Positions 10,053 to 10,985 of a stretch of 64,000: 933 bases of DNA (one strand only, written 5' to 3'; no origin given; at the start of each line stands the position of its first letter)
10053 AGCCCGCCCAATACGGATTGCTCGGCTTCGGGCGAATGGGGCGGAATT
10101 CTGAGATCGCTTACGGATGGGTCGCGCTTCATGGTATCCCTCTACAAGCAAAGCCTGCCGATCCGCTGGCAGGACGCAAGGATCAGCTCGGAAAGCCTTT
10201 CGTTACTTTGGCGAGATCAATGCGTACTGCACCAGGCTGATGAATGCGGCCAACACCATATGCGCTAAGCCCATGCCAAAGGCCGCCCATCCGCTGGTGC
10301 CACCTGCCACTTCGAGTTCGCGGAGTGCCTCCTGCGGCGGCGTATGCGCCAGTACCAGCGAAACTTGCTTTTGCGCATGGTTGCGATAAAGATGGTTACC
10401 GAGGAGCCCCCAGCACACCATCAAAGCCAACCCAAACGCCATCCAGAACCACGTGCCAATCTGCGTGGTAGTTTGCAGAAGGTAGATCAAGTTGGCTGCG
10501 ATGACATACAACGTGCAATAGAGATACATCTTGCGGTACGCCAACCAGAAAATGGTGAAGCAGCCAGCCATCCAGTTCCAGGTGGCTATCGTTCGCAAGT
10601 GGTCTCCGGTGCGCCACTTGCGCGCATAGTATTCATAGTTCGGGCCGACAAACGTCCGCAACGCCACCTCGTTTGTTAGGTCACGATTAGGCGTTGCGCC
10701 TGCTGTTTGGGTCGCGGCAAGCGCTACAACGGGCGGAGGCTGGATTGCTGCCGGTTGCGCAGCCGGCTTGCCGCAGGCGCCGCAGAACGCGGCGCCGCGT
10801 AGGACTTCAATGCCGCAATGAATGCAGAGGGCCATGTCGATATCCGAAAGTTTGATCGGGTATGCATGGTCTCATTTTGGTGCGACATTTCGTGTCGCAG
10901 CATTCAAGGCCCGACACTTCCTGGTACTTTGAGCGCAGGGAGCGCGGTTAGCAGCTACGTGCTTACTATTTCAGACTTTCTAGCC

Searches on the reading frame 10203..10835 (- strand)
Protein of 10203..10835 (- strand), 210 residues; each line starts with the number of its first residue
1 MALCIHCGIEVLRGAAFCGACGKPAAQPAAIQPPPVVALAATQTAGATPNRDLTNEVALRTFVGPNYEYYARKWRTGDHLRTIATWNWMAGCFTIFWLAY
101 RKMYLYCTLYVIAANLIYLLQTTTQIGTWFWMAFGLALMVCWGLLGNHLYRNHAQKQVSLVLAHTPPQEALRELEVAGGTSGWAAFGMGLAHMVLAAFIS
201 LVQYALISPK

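Call 3: search_protein_families(library=pfam, proteins=[window:10203-10835:-], max_evalue=1)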
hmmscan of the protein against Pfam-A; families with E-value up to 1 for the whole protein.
window:10203-10835:- (210 aa): 3 families
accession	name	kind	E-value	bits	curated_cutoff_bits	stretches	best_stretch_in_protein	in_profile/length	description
PF10947.13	DUF2628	-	4.7e-10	40.3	23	1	72-155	9-92/93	Protein of unknown function (DUF2628)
PF13240.11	Zn_Ribbon_1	-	4.2e-05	23.6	25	1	4-24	2-22/23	zinc-ribbon domain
PF12773.13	DZR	-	0.0035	17.9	27.3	1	4-25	1-22/45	Double zinc ribbon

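Call 4: search_protein_families(library=padloc, proteins=[window:10203-10835:-], max_evalue=1)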
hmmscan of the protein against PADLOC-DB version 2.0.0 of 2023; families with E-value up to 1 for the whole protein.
window:10203-10835:- (210 aa): 0 families

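Call 7: search_protein_families(library=ncbifam, proteins=[window:10203-10835:-], max_evalue=0.1)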
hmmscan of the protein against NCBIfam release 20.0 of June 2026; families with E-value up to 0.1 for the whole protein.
window:10203-10835:- (210 aa): 0 families

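Call 43: search_protein_families(library=phrogs, proteins=[window:10206-10835:-], max_evalue=0.01)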
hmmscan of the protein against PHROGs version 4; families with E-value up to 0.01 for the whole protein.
window:10206-10835:- (210 aa): 0 families
